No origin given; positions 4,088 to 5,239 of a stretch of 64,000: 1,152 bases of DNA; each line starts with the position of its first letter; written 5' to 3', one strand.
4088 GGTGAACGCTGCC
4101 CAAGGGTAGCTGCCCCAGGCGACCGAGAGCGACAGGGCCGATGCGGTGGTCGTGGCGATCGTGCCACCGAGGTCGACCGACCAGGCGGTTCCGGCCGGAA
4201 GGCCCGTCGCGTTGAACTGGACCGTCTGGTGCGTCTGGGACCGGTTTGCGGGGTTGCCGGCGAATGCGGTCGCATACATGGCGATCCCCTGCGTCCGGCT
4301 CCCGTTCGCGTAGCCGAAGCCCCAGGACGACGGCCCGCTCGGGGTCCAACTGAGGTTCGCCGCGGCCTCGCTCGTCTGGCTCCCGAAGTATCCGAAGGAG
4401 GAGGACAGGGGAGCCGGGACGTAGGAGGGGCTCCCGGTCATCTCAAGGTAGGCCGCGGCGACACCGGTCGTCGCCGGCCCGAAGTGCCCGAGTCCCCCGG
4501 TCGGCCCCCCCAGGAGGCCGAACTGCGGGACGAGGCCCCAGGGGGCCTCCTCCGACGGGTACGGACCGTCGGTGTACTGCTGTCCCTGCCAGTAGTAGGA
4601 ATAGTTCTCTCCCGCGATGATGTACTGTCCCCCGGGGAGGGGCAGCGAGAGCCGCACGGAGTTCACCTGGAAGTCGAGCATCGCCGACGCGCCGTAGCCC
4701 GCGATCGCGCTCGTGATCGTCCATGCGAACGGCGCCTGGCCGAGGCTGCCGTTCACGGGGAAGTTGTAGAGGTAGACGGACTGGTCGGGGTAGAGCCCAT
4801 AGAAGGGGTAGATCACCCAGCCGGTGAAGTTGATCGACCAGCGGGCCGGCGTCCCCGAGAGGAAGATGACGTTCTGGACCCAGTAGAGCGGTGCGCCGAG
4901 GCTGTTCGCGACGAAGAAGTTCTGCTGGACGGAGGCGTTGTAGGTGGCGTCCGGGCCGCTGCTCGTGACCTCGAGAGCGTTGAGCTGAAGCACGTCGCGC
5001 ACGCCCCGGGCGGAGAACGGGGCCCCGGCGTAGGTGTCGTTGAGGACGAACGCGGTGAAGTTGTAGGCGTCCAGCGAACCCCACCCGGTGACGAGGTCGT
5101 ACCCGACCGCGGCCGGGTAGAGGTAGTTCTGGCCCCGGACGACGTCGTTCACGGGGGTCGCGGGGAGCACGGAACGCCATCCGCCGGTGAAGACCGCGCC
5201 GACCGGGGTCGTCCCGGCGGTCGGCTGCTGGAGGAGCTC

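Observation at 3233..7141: Sedolisin (S53) pro-peptidase fused to a roughly 800-aa sequon-rich beta domain, a TM anchor and a cytoplasmic C4 zinc ribbon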

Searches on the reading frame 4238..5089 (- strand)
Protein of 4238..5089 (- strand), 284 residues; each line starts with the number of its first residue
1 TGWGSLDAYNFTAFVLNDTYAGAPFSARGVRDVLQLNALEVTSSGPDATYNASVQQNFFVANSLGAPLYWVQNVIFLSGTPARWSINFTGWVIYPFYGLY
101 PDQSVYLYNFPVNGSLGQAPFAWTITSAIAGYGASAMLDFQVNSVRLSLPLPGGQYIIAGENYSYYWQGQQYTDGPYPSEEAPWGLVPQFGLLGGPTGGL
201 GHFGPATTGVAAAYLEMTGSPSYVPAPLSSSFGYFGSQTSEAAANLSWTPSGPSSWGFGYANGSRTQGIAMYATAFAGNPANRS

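Call 15: search_protein_families(library=pfam, alignment_id=A1, max_evalue=1)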
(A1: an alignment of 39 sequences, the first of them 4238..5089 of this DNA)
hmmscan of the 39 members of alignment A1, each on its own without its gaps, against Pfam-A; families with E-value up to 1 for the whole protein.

A. member 1, window:4238-5089:- (284 aa): 1 family
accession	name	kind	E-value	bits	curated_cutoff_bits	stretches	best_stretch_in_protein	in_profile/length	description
PF05317.16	Thermopsin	-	0.0028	17.6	25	1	31-80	38-89/256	Thermopsin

B. families by the number of members that match (of 39 scanned): 5 families
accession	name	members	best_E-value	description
PF05317.16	Thermopsin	6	1.3e-05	Thermopsin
PF17957.7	Big_7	2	0.018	Bacterial Ig domain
PF12892.13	FctA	1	0.13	Spy0128-like isopeptide containing domain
PF24472.1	ARM_KDM8_N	1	0.22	KDM8-like, N-terminal ARM repeats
PF09949.15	APP1_cat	1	0.31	Phosphatidate phosphatase APP1, catalytic domain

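Call 22: predict_structure(alignment_id=A1)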
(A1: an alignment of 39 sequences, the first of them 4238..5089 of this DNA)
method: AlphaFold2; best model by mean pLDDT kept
length: 284 residues; sequences in the alignment: 39
mean_pLDDT: 89.8   pTM: 0.89
mean pLDDT of the five models: 89.8, 89.4, 88.9, 88.6, 86.9
residues with pLDDT >= 90: 192; 70-90: 64; 50-70: 23; < 50: 5
segments of 3 or more residues with pLDDT < 50: 1-4
pLDDT, mean of each block of 10 residues (from residue 1): 51 72 94 98 90 97 91 97 96 86 90 90 98 92 97 94 84 70 85 94 98 97 96 88 97 96 97 89 63
secondary structure, 60 per line:
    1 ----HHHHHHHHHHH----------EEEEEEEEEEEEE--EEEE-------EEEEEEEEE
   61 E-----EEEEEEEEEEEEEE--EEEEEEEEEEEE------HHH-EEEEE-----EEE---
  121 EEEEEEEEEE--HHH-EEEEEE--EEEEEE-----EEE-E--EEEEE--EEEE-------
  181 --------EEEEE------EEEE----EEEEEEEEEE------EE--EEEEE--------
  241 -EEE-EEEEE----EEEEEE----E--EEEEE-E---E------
elements in order: H5-15 E26-38 E41-44 E52-61 E67-80 E83-94 E105-109 E115-117 E121-130 E137-142 E145-150 E156-158 E163-167 E170-173 E189-193 E200-203 E208-217 E228-232 E242-244 E246-250 E255-260 E268-272

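Call 25: fold_search(model_id=the predicted structure, library=pdb)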
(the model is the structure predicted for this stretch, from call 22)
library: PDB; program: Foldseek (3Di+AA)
matches with E <= 10: 863; with E <= 0.001: 0
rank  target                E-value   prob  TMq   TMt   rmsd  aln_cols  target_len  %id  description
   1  8aay_D                1.1e-03  0.16  0.15  0.09  25.5       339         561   12  Nudaurelia capensis omega virus maturation intermediate captured at pH5.6 (insect cell expressed VLPs): small class fr (released 2022-12-28)
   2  3axe_A                1.5e-03  0.97  0.33  0.38   8.2       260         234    9  The truncated Fibrobacter succinogenes 1,3-1,4-beta-D-glucanase V18Y/W203Y in complex with cellotetraose (cellobiose d (released 2012-02-15)
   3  8aay_B                1.8e-03  0.21  0.17  0.11  22.6       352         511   12  Nudaurelia capensis omega virus maturation intermediate captured at pH5.6 (insect cell expressed VLPs): small class fr (released 2022-12-28)
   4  5xau_A                1.9e-03  0.23  0.17  0.09  23.6       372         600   10  Crystal structure of integrin binding fragment of laminin-511 (released 2017-09-20)
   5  3hr9                  2.5e-03  0.89  0.30  0.34  11.2       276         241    8  The truncated Fibrobacter succinogenes 1,3-1,4-beta-D-glucanase F40I mutant (released 2009-07-07)
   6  8aay_C                2.8e-03  0.15  0.16  0.09  24.7       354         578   11  Nudaurelia capensis omega virus maturation intermediate captured at pH5.6 (insect cell expressed VLPs): small class fr (released 2022-12-28)
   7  7zvc_A                2.9e-03  0.96  0.37  0.40   9.5       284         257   11  Second crystal form of the mature glutamic-class prolyl-endopeptidase neprosin at 1.85 A resolution. (released 2022-08-10)
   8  1ohf_B                2.9e-03  0.14  0.15  0.10  24.9       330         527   12  The refined structure of Nudaurelia capensis omega virus (released 2004-02-26)
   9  6pnq_A                3.3e-03  0.82  0.19  0.25  10.1       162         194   11  Crystal structure of the SS2A splice insert-containing neurexin-1 LNS2 domain in complex with neurexophilin-1 (released 2019-10-09)
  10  2qqp_E                3.7e-03  0.15  0.16  0.10  23.3       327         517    9  Crystal Structure of Authentic Providence Virus (released 2009-01-20)
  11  9qr8_A                4.3e-03  0.97  0.38  0.42   8.1       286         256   12  Gliadin degrading prolyl endopeptidase Celiacase (neprosin C334V) (released 2025-10-22)
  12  2qqp_A                4.3e-03  0.16  0.16  0.10  22.6       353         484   10  Crystal Structure of Authentic Providence Virus (released 2009-01-20)
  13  8aay_A                4.5e-03  0.16  0.17  0.10  24.0       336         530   10  Nudaurelia capensis omega virus maturation intermediate captured at pH5.6 (insect cell expressed VLPs): small class fr (released 2022-12-28)
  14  7zu8_A                7.0e-03  0.95  0.39  0.34   8.0       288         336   12  Crystal Structure of the zymogen form of the glutamic-class prolyl-endopeptidase neprosin at 2.05 A resolution in pres (released 2022-08-10)
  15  1ohf_C                7.4e-03  0.14  0.17  0.11  23.2       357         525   12  The refined structure of Nudaurelia capensis omega virus (released 2004-02-26)
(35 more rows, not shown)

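Call 35: search_protein_representatives(alignment_id=A1)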
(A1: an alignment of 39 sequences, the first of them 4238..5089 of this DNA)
Query: 39 sequences, 289 profile positions. Proteins with E-value up to 0.001 (for the whole library): 152; up to 1e-10: 94; up to 1e-30: 83. The best 150 are listed.
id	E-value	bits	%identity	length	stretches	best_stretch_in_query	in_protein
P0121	4.5e-127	439.3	-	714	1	1-283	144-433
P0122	7.2e-127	438.7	-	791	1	1-287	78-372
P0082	1.4e-126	437.7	-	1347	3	1-281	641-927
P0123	5.6e-125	432.5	-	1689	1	1-281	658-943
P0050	1.0e-124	431.6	-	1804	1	1-281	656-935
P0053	3.6e-124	429.8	-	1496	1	1-286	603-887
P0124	7.3e-124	428.8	-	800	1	1-280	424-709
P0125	1.7e-123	427.6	-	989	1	1-281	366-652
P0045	1.8e-123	427.5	-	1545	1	1-288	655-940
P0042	3.7e-123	426.5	-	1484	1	1-283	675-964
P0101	1.3e-120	418.1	-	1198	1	1-283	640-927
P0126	1.0e-119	415.2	-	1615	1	1-281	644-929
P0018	1.6e-119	414.6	-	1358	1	1-281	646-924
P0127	1.7e-119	414.5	-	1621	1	1-284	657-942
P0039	8.1e-119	412.2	-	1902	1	1-281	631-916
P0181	2.5e-12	62.8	-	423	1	6-277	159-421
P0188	1.9e-10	56.6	-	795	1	30-275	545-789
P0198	2.4e-08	49.7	-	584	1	18-275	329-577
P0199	3.0e-08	49.4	-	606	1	24-276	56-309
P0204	3.4e-07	45.9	-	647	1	23-260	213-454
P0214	2.7e-06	43.0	-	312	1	27-275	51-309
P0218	5.7e-06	41.9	-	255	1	29-274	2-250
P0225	3.5e-05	39.3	-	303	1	28-279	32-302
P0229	1.0e-04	37.8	-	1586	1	23-277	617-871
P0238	3.7e-04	35.9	-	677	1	23-279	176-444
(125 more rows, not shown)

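Call 37: search_protein_families(library=pfam, alignment_id=A2, max_evalue=0.001)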
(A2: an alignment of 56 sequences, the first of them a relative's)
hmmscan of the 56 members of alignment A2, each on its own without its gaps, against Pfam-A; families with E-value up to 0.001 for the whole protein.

A. member 1, P0181 (423 aa): 0 families

B. families by the number of members that match (of 56 scanned): 55 families (the first 25 are shown)
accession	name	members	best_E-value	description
PF00801.26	PKD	7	3.5e-19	PKD domain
PF18911.6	PKD_4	7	7.6e-17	PKD domain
PF05317.16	Thermopsin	6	2.1e-05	Thermopsin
PF13517.12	FG-GAP_3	3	5.1e-24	FG-GAP-like repeat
PF13620.12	CarboxypepD_reg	3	2.6e-12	Carboxypeptidase regulatory-like domain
PF13927.12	Ig_3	3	2.8e-07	Immunoglobulin domain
PF18998.6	Flg_new_2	3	6.7e-06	Divergent InlB B-repeat domain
PF17210.9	SdrD_B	3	5.3e-05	SdrD B-like domain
PF24681.1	Kelch_KLHDC2_KLHL20_DRC7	2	4e-52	KLHDC2/KLHL20/DRC7 Kelch-repeats domain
PF24981.1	Beta-prop_ATRN-LZTR1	2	1.3e-27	Attractin/LZTR1 beta-propeller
PF13415.12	Kelch_3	2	1.9e-25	Galactose oxidase, central domain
PF13964.12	Kelch_6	2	2.6e-25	Kelch motif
PF14870.12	PSII_BNR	2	7.9e-25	Photosynthesis system II assembly factor YCF48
PF25292.1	Beta-prop_CGLA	2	4.1e-23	Lambda-carrageenase beta-propeller domain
PF13418.12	Kelch_4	2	3.1e-22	Galactose oxidase, central domain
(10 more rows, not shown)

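Call 51: search_protein_families(library=pfam, proteins=[P0181, P0198, P0199, P0204, P0214, P0218, P0225, P0238, P0229, P0188], max_evalue=0.01)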
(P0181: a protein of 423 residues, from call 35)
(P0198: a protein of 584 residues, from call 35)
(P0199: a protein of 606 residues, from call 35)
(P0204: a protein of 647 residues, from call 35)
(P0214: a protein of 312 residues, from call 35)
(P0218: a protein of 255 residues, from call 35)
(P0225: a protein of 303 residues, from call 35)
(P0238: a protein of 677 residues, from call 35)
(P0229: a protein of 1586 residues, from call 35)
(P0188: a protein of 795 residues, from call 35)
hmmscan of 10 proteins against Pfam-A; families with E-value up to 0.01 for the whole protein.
P0181 (423 aa): 1 family
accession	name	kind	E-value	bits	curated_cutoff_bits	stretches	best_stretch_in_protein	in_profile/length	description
PF25117.1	Agd3_C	-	0.0068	16.6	27.5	0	193-242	4-53/67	Agd3 C-terminal domain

P0198 (584 aa): 0 families

P0199 (606 aa): 1 family
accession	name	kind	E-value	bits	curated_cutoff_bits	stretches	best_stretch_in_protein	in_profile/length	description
PF05317.16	Thermopsin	-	0.0008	19.4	25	1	64-117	39-86/256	Thermopsin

P0204 (647 aa): 2 families
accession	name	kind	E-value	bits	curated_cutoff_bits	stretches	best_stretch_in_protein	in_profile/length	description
PF18911.6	PKD_4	-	6.6e-16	58.6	27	1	126-213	3-85/85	PKD domain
PF00801.26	PKD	-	1.7e-11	44.4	23.5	1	132-207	3-76/80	PKD domain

P0214 (312 aa): 0 families

P0218 (255 aa): 1 family
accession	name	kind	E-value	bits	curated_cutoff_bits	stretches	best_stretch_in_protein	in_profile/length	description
PF05317.16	Thermopsin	-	0.00018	21.5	25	1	20-94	54-121/256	Thermopsin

P0225 (303 aa): 0 families

P0238 (677 aa): 0 families

P0229 (1586 aa): 6 families
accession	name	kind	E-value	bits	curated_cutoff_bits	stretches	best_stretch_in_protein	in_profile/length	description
PF01833.30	TIG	-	1.8e-17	63.6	20.9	2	964-1044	3-84/84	IPT/TIG domain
PF05753.20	TRAP_beta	-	0.00051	19.9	22.4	1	1391-1475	34-114/178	Translocon-associated protein beta (TRAPB)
PF09851.14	SHOCT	-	0.0012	19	27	1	1558-1583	2-27/28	Short C-terminal domain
PF20144.5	TIG_SUH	-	0.0016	19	24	0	977-1017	15-54/94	TIG domain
PF20612.3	SHOCT_2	-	0.0071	16.9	24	0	1562-1578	19-35/53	SHOCT domain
PF05120.17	GvpG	-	0.0095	16.5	30.6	0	1557-1586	35-64/67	Gas vesicle protein G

P0188 (795 aa): 4 families
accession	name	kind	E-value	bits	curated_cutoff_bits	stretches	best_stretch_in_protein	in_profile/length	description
PF13517.12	FG-GAP_3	-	8.9e-19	68.3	26.9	3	245-313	1-60/61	FG-GAP-like repeat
PF01839.29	FG-GAP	-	3e-11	43.4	22.1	1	238-262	2-26/37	FG-GAP repeat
PF25292.1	Beta-prop_CGLA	-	2.5e-07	30.9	26.8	0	176-228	13-67/316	Lambda-carrageenase beta-propeller domain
PF23727.1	Beta-prop_FAM234A_B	-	1.3e-05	24.4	26.4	0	276-318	106-150/467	FAM234A/B beta-propeller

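Call 52: search_solved_structures(query=A1, max_evalue=10)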
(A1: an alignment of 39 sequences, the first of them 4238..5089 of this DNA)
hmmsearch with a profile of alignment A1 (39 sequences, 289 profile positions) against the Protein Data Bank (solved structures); distinct sequences matched with E-value up to 10: 2.
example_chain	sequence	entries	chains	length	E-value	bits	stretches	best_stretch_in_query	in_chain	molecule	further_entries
1xf1_A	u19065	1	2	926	0.43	12.7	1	3-60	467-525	C5a peptidase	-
8bty_A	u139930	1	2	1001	0.48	12.5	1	3-60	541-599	C5a peptidase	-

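Call 61: find_related_loci(query=A1, collection=genome_contigs, flank=4000)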
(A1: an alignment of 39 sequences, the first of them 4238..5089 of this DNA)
Query A1 (284 aa) in genome_contigs; peptide patterns used: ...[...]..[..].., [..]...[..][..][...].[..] (x = any residue, [..] = any of these).
121 stretches matched a pattern; 85 encode a relative of the query (tblastn E <= 1e-3); the best 80 are kept; 80 distinct loci.
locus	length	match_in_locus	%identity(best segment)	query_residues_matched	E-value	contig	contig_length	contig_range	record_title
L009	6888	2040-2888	61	1-284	1e-104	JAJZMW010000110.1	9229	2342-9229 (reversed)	MAG: Thermoplasmata archaeon isolate MAS3.bin44 NODE_15387_length_9229_cov_1.445616, whole genome shotgun sequence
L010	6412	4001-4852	54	1-281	3e-84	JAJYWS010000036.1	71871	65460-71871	MAG: Thermoplasmata archaeon isolate FK3.bin132 NODE_621_length_71871_cov_21.067239, whole genome shotgun sequence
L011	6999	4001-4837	53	1-282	1e-83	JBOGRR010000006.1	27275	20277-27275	MAG: Thermoplasmata archaeon isolate SE1508_maxbin2.bin.13 NODE_237_length_27275_cov_2.299580, whole genome shotgun sequ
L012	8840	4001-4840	51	1-280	3e-79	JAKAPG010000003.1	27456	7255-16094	MAG: Thermoplasmata archaeon isolate YF1.bin60 NODE_1770_length_27456_cov_1.522851, whole genome shotgun sequence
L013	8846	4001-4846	49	1-281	3e-78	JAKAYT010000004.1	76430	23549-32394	MAG: Thermoplasmata archaeon isolate YS5.bin51 NODE_141_length_76430_cov_3.739827, whole genome shotgun sequence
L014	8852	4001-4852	52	1-281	3e-78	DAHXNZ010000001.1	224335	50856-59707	MAG TPA_asm: Thermoplasmata archaeon isolate clean313 NODE_1_length_224335_cov_21.189654, whole genome shotgun sequence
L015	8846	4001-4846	49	1-281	7e-78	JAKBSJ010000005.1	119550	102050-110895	MAG: Thermoplasmata archaeon isolate YP1.bin82 NODE_146_length_119550_cov_19.448272, whole genome shotgun sequence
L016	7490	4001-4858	48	1-282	2e-76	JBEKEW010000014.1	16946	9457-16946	MAG: Thermoplasmata archaeon isolate SPRUCE 215 SPRUCE_215_14, whole genome shotgun sequence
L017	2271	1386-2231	46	1-272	4e-77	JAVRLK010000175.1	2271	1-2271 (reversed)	MAG: Thermoplasmatota archaeon isolate TVZ.SD19.226 Thermoplasmatota_6_MX7.59_8365_2272_9.308625, whole genome shotgun s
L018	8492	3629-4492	44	1-277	1e-74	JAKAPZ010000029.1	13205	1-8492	MAG: Thermoplasmata archaeon isolate YF1.bin96 NODE_5628_length_13205_cov_3.224040, whole genome shotgun sequence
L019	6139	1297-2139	45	1-272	2e-74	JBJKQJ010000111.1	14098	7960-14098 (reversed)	MAG: Thermoplasmataceae archaeon isolate Bin_31 S1Ck127_3822324_flag_1_multi_6.0000_len_14098, whole genome shotgun sequ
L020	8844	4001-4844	53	1-284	2e-74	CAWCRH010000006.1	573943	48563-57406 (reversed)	MAG: uncultured Thermoplasmata archaeon isolate MFD03323.bin.2.126 genome assembly, contig: contig_26489, whole genome s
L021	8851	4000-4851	47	1-273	2e-74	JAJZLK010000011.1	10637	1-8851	MAG: Thermoplasmata archaeon isolate MAS3.bin109 NODE_12920_length_10637_cov_2.046432, whole genome shotgun sequence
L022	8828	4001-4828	48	1-273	4e-74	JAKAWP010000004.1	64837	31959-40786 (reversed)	MAG: Thermoplasmata archaeon isolate YP4.bin73 NODE_601_length_64837_cov_1.642806, whole genome shotgun sequence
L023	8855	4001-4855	45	1-273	7e-74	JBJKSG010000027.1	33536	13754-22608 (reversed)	MAG: Thermoplasmataceae archaeon isolate Bin_77 S1Ck127_1650868_flag_1_multi_27.9879_len_33536, whole genome shotgun seq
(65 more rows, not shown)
